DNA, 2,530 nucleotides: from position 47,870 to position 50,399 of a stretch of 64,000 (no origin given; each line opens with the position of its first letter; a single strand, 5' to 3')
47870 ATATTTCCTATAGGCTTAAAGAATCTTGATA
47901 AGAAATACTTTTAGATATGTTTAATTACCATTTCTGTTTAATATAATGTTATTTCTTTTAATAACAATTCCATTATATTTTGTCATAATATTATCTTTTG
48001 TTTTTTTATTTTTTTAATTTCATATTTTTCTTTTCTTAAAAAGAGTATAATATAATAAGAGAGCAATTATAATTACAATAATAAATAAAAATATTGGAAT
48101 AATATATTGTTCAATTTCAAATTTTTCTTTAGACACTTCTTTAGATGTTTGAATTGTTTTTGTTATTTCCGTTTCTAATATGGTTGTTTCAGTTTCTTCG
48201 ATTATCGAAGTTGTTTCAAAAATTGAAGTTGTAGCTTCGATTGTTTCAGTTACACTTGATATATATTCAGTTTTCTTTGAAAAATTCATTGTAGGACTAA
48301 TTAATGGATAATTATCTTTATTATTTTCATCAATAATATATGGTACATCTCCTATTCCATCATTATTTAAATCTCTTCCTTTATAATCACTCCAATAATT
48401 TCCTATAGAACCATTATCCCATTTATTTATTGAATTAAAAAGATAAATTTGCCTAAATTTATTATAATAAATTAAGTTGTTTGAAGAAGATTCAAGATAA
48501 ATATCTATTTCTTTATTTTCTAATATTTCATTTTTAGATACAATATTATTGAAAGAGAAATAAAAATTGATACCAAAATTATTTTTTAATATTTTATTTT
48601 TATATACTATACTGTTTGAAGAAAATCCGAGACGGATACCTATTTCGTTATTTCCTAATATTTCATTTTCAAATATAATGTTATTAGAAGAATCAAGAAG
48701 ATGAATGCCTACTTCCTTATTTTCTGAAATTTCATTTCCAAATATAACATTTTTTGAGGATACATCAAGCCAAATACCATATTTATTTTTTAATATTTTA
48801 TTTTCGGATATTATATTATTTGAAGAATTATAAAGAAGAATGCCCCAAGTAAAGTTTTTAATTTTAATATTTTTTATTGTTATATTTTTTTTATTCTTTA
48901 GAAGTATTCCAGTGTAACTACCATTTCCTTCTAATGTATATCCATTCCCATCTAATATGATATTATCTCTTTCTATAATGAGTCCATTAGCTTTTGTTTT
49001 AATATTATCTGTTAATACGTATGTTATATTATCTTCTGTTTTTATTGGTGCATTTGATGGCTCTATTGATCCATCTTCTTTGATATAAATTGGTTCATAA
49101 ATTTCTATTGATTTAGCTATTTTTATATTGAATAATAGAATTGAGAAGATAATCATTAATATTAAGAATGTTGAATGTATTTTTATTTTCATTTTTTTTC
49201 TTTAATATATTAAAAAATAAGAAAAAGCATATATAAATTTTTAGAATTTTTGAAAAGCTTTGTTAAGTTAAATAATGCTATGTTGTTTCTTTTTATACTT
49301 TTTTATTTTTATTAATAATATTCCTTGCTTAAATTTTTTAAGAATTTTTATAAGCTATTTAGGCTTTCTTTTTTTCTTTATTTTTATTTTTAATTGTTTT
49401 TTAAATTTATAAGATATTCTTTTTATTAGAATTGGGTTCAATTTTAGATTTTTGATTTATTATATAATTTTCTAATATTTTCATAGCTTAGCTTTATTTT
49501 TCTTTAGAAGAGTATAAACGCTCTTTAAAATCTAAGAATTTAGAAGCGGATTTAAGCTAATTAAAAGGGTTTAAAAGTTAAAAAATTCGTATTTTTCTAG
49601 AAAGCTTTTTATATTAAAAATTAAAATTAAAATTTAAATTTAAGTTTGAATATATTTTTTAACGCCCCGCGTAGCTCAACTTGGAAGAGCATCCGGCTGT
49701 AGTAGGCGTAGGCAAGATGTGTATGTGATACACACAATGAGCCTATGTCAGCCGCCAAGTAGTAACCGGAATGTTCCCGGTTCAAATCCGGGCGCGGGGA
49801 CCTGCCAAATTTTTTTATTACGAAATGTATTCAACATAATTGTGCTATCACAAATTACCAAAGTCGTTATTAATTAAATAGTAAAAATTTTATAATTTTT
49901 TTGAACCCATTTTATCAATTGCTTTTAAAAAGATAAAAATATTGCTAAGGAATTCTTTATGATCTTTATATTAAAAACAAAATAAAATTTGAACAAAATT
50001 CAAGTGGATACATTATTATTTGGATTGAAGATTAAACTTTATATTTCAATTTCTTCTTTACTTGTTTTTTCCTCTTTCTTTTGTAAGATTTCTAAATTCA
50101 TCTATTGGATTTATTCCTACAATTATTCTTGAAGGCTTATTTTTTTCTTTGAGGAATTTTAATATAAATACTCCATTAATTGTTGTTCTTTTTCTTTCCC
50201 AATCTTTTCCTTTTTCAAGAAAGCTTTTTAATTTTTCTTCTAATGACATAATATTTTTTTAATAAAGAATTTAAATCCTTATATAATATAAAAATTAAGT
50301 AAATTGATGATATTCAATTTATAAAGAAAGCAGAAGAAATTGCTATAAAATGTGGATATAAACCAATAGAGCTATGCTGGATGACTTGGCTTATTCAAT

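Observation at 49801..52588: AbiEi/AbiEii (type IV TA / abortive-infection) module bracketed by diverged direct repeats of a small gene and by two tRNA genes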

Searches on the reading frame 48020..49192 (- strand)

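Call 5: search_protein_families(library=pfam, proteins=[window:48020-49192:-], max_evalue=0.1)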
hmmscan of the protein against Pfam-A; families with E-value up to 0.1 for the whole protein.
window:48020-49192:- (390 aa): 4 families
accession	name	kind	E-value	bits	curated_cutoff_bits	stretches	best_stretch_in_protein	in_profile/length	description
PF05048.19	NosD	-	1.9e-31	109.6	23.6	2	39-183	24-174/212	Periplasmic copper-binding protein (NosD)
PF13229.12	Beta_helix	-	1e-27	97.1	25.9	2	68-185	23-141/158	Right handed beta helix region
PF09991.14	DUF2232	-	0.014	15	27.8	1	328-385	123-181/290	Predicted membrane protein (DUF2232)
PF04846.18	Herpes_pp38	-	0.018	15.4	26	1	130-155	1-26/63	Herpesvirus pp38 phosphoprotein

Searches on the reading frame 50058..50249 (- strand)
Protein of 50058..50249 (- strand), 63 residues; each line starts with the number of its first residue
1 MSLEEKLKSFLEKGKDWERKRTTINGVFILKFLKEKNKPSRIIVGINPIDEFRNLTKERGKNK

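Call 5: search_protein_families(library=pfam, proteins=[window:50058-50249:-], max_evalue=0.1)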
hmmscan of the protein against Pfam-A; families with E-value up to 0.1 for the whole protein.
window:50058-50249:- (63 aa): 0 families

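Call 10: search_protein_families(library=ncbifam, proteins=[window:50058-50249:-], max_evalue=1)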
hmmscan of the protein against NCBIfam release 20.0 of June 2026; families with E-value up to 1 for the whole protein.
window:50058-50249:- (63 aa): 0 families

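Call 11: search_protein_families(library=padloc, proteins=[window:50058-50249:-], max_evalue=1)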
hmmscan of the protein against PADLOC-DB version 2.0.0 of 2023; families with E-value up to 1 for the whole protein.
window:50058-50249:- (63 aa): 0 families

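Call 25: find_homologous_proteins(query=window:50058-50249:-, max_evalue=0.01)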
Query window:50058-50249:- (63 aa): 26 proteins with E <= 0.01 among 26 candidates.
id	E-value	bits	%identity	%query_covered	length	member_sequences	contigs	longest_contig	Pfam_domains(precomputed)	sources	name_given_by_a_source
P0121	7.3e-33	128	100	100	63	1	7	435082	-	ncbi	ncbi:MAG: hypothetical protein QXY18_00405 [Nitrososphaerota archaeon]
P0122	2.8e-22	95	82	95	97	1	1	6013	-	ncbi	ncbi:MAG: hypothetical protein QW272_09920, partial [Candidatus Methanomethylicaceae archaeon]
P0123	3.9e-22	94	82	95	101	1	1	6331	-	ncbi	ncbi:MAG: hypothetical protein QXI49_07540, partial [Candidatus Methanomethylicaceae archaeon]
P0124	1.8e-21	92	78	95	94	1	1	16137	-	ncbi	ncbi:MAG: hypothetical protein QW272_07910 [Candidatus Methanomethylicaceae archaeon]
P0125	1.9e-21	92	82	95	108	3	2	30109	-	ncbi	ncbi:MAG: hypothetical protein QXF09_02430 [Nitrososphaerota archaeon]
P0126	4.7e-21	91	81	94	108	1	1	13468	-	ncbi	ncbi:MAG: hypothetical protein QXY65_05155 [Candidatus Methanomethylicaceae archaeon]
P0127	4.4e-20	88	75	95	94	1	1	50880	-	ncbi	ncbi:MAG: hypothetical protein QXV10_00720 [Nitrososphaerota archaeon]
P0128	8.5e-20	87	78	92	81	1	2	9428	-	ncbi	ncbi:MAG: hypothetical protein QXY96_07160 [Candidatus Methanomethylicaceae archaeon]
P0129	6.9e-18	81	71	95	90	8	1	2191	-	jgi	jgi:hypothetical protein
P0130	9.0e-18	81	71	95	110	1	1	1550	-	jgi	-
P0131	5.0e-17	78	68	95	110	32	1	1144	-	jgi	jgi:hypothetical protein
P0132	5.8e-16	75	73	95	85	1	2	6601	-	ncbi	ncbi:MAG: hypothetical protein QXO40_03500 [Candidatus Aenigmatarchaeota archaeon]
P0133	8.9e-14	68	58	95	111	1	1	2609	-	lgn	-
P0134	1.7e-12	64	60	92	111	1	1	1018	-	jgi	jgi:hypothetical protein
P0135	2.2e-12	64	57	95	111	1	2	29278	-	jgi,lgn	-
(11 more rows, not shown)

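Call 27: find_encoding_contigs(protein=P0125, flank=10000, max_places=4)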
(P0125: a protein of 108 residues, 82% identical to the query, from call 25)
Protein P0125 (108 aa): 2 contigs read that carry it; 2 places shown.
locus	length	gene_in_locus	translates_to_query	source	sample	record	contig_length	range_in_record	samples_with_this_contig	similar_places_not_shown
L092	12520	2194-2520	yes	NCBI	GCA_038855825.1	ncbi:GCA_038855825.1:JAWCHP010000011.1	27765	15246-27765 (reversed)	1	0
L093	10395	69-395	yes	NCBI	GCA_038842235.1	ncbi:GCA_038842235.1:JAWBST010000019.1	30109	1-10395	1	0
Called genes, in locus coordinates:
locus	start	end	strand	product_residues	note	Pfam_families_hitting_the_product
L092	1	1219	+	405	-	?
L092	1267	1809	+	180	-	-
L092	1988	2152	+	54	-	-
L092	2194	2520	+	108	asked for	-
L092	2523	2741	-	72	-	-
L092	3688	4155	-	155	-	PF13650:Asp_protease_2, PF13975:gag-asp_proteas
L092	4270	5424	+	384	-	PF02073:Peptidase_M29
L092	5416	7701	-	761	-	PF00708:Acylphosphatase, PF07503:zf-HYPF, PF01300:Sua5_yciO_yrdC, PF17788:HypF_C, PF22521:HypF_C_2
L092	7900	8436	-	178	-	PF00881:Nitroreductase, PF14512:TM1586_NiRdase (weak)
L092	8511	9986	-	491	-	PF01935:DUF87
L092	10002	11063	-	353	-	PF09376:NurA (faint)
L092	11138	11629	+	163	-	-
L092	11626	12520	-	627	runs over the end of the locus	PF02730:AFOR_N, PF01314:AFOR_C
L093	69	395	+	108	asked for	-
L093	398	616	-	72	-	-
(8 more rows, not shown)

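Call 28: find_encoding_contigs(protein=P0127, flank=10000, max_places=4)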
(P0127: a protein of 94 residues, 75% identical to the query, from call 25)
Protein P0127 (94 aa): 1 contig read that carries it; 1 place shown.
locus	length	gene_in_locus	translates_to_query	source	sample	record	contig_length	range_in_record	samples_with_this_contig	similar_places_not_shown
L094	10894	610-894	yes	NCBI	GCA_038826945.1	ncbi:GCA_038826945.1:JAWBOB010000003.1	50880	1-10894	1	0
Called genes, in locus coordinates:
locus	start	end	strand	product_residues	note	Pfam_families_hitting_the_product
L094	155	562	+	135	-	-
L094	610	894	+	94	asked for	-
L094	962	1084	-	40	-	-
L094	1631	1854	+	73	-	-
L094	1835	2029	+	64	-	PF02732:ERCC4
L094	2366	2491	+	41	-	-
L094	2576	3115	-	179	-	PF09512:ThiW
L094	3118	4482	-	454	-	PF08543:Phos_pyr_kin, PF00294:PfkB, PF10120:ThiN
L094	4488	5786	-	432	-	PF02133:Transp_cyt_pur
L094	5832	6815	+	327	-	PF10120:ThiN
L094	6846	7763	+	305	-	PF01171:ATP_bind_3, PF03054:tRNA_Me_trans (faint)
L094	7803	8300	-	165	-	PF09719:C_GCAxxG_C_C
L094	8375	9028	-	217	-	PF00730:HhH-GPD, PF00633:HHH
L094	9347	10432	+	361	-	PF01916:DS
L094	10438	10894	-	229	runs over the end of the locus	PF00121:TIM, PF05690:ThiG (weak)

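Call 73: find_encoding_contigs(protein=P0124, flank=6000, max_places=3)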
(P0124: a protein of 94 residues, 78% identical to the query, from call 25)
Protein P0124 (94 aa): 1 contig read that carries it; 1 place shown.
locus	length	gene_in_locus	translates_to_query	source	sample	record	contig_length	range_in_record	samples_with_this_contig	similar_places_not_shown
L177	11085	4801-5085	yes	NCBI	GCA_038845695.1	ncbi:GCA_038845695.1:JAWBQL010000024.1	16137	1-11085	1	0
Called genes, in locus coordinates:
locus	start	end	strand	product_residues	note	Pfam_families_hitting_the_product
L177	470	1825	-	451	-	PF07282:Cas12f1-like_TNB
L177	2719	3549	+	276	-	-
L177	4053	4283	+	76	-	-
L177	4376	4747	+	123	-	-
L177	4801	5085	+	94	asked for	-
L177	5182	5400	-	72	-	-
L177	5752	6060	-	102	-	-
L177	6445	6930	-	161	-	-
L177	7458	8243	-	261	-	PF04909:Amidohydro_2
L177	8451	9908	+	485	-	PF01547:SBP_bac_1, PF13416:SBP_bac_8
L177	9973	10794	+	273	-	PF00528:BPD_transp_1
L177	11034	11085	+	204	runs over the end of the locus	PF00528:BPD_transp_1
